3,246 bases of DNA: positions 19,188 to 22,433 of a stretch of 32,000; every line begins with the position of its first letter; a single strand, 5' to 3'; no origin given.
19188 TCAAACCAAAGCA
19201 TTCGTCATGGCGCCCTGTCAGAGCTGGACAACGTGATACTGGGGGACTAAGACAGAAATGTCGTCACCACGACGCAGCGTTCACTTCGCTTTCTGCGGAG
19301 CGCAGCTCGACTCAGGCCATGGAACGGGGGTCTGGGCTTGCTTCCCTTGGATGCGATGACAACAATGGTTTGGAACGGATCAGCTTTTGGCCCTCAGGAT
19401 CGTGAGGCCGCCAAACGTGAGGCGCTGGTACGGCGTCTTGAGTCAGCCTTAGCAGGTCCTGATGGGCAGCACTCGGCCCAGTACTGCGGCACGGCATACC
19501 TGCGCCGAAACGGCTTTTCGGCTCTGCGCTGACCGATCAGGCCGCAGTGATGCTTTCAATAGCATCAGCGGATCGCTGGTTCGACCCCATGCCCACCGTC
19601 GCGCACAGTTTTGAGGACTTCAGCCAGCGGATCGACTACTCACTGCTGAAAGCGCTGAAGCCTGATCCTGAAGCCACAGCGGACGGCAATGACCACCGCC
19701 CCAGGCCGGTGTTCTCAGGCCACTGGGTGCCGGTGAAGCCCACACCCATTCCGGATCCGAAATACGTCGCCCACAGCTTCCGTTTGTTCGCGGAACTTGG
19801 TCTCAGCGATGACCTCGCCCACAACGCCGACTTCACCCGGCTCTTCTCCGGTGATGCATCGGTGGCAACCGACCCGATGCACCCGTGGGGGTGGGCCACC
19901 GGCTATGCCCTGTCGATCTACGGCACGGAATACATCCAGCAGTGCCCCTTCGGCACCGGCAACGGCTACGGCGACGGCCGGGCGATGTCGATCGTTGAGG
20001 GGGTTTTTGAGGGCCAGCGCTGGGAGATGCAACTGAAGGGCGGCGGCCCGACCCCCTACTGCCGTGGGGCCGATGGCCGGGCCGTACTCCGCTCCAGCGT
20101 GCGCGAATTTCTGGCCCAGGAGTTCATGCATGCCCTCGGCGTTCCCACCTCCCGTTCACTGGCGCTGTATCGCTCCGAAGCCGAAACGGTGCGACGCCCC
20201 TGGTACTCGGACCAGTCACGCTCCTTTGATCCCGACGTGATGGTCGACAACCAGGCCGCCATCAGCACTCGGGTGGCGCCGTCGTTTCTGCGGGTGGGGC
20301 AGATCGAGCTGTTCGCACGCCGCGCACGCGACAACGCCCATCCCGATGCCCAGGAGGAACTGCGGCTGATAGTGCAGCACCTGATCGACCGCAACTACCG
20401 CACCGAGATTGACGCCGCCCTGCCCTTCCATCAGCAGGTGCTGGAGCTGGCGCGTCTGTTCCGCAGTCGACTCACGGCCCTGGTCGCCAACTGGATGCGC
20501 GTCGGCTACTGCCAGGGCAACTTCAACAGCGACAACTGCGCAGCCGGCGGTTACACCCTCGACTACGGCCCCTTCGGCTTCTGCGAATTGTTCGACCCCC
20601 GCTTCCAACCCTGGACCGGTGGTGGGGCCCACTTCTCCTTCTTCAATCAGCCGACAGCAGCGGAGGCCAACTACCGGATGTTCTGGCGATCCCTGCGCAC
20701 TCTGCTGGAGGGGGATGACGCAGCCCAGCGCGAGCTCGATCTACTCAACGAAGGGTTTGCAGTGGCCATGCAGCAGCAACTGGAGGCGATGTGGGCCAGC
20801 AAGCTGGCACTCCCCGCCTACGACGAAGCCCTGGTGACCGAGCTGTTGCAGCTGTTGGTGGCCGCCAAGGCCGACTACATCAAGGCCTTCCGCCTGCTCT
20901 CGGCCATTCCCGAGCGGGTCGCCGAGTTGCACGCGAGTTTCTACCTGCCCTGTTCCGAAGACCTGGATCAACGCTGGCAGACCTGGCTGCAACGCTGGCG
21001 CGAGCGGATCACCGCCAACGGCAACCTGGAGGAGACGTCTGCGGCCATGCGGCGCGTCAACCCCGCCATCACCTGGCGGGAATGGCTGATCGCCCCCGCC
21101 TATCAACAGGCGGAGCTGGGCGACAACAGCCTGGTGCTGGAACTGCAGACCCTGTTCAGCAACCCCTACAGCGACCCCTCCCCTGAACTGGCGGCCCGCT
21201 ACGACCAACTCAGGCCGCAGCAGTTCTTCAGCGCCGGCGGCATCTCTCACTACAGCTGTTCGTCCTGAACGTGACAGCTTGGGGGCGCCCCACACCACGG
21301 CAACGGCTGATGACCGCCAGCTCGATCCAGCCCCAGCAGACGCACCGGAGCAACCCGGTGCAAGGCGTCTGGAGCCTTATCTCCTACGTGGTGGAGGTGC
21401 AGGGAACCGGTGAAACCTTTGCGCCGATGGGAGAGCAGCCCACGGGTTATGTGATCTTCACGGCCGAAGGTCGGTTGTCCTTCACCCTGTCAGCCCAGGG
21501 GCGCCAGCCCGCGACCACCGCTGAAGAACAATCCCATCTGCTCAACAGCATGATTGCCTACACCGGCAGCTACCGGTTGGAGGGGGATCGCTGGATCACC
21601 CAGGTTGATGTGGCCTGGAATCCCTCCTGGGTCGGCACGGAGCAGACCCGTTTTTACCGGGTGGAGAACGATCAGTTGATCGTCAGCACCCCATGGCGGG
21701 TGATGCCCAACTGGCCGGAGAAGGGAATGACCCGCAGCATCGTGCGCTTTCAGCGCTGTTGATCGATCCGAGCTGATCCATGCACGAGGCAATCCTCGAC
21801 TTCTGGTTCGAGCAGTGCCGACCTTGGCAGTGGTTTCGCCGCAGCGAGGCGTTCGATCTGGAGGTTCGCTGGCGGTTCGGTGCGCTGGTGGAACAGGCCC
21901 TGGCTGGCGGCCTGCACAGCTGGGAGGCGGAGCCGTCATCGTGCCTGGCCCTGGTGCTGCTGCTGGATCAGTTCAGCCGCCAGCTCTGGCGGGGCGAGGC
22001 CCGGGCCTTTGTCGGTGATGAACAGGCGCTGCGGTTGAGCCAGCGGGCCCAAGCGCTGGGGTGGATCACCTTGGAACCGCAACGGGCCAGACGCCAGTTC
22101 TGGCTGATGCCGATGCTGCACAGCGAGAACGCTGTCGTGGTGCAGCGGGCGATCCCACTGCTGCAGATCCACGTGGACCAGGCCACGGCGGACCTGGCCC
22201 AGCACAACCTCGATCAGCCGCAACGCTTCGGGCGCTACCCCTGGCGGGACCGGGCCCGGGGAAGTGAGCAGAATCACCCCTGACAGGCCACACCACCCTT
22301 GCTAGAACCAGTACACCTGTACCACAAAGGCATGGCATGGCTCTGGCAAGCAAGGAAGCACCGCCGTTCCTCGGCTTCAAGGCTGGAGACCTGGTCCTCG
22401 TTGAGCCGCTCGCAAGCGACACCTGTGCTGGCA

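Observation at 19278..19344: Two paralogous structured leaders with compensatory base changes (glutamine-riboswitch-like), copy 1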

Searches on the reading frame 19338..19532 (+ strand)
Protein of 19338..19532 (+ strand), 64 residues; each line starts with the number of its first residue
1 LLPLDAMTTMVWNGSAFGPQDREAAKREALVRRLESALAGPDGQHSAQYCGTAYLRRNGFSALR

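Call 8: search_protein_families(library=pfam, proteins=[window:19356-19529:+], max_evalue=0.1)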
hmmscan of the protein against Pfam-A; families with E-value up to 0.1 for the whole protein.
seq(58 aa): 0 families

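Call 26: search_protein_families(library=pfam, proteins=[window:19356-19529:+], max_evalue=5)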
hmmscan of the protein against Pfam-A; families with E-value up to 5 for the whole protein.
seq(58 aa): 0 families

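Call 34: find_encoding_contigs(protein=window:19356-19532:+, flank=4000, max_places=6)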
Protein window:19356-19532:+ (58 aa): no gene with exactly this product is on record in the collection.

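Call 37: find_encoding_contigs(protein=window:19338-19532:+, flank=3000, max_places=6)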
Protein window:19338-19532:+ (64 aa): no gene with exactly this product is on record in the collection.

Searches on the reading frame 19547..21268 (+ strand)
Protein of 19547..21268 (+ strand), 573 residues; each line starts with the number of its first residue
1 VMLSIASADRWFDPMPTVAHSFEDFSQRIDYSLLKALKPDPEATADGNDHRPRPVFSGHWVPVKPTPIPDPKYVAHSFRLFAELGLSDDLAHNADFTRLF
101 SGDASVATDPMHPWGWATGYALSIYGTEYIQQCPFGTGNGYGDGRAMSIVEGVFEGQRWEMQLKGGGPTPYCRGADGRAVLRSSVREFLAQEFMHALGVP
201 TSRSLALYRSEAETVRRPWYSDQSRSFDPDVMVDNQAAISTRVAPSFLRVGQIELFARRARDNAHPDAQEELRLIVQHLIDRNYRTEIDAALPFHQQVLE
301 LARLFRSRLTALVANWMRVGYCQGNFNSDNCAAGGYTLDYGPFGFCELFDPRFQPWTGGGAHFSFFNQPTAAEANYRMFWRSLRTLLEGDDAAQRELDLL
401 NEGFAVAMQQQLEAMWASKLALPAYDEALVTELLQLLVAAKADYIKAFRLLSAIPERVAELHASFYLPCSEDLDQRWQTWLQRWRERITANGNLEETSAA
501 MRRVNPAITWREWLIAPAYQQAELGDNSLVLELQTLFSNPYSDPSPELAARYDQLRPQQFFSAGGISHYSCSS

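Call 8: search_protein_families(library=pfam, proteins=[window:19547-21268:+], max_evalue=0.1)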
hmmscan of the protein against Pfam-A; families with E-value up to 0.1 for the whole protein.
window:19547-21268:+ (573 aa): 1 family
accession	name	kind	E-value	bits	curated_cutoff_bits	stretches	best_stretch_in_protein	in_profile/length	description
PF02696.19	SelO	-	1.6e-63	215.5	22.8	1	60-528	19-456/466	Protein adenylyltransferase SelO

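Call 36: find_encoding_contigs(protein=window:19547-21268:+, flank=3000, max_places=6)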
Protein window:19547-21268:+ (573 aa): no gene with exactly this product is on record in the collection.

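Call 38: find_encoding_contigs(protein=window:19550-21268:+, flank=3000, max_places=6)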
Protein window:19550-21268:+ (572 aa): no gene with exactly this product is on record in the collection.

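Call 48: find_related_loci(query=window:19550-21268:+, collection=metagenome_contigs, flank=3000)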
Query window:19550-21268:+ (572 aa) in metagenome_contigs; peptide patterns used: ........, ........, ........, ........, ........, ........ (x = any residue, [..] = any of these).
163 stretches matched a pattern; 78 encode a relative of the query (tblastn E <= 1e-3); 78 distinct loci.
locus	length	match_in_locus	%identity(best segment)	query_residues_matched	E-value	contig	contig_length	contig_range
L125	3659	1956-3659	99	1-568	0e+0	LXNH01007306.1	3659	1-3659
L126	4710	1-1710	93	3-572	0e+0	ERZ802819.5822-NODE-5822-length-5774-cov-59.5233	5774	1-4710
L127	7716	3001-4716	93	1-572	0e+0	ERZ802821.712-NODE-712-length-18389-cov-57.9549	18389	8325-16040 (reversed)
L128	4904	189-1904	91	1-572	0e+0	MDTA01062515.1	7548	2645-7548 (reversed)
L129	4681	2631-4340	82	3-572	0e+0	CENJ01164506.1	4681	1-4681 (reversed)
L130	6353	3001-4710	82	3-572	0e+0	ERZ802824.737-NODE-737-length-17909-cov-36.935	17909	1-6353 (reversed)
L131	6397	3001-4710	82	3-572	0e+0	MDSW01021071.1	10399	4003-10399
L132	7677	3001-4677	75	14-572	0e+0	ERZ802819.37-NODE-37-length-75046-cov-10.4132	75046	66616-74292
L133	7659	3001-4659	76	20-572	0e+0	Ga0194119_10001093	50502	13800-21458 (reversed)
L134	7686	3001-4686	75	9-572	0e+0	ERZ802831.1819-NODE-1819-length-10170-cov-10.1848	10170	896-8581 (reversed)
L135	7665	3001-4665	76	15-572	0e+0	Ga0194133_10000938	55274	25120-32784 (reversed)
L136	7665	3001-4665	76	15-572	0e+0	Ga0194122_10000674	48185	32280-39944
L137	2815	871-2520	76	20-572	0e+0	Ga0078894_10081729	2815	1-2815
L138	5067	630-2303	74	15-572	0e+0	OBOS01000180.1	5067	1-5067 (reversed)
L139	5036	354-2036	74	14-572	0e+0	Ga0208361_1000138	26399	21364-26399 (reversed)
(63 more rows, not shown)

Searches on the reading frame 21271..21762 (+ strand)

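Call 8: search_protein_families(library=pfam, proteins=[window:21271-21762:+], max_evalue=0.1)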
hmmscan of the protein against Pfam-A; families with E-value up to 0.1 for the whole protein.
window:21271-21762:+ (163 aa): 2 families
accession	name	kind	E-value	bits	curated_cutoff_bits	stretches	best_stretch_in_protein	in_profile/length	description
PF13924.12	Lipocalin_5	-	8.5e-33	113.7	25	1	32-163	2-142/142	Lipocalin-like domain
PF08226.16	DUF1720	-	0.081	13.7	21.4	0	7-80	11-70/75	Domain of unknown function (DUF1720)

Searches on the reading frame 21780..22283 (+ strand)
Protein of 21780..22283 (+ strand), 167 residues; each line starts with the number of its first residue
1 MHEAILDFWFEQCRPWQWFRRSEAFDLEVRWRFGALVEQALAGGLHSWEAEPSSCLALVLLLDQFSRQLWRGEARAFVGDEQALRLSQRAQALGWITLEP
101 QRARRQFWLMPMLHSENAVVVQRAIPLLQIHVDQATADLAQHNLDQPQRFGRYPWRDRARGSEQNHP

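Call 8: search_protein_families(library=pfam, proteins=[window:21780-22283:+], max_evalue=0.1)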
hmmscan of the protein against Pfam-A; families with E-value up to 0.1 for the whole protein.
window:21780-22283:+ (167 aa): 2 families
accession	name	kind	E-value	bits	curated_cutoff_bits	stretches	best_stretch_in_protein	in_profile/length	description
PF06041.17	DUF924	-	4.5e-38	131.6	27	1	5-161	1-165/180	Bacterial protein of unknown function (DUF924)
PF23188.1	THU_Piezo1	-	0.054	14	27.2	1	92-135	31-74/121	Piezo1-like, transmembrane helical unit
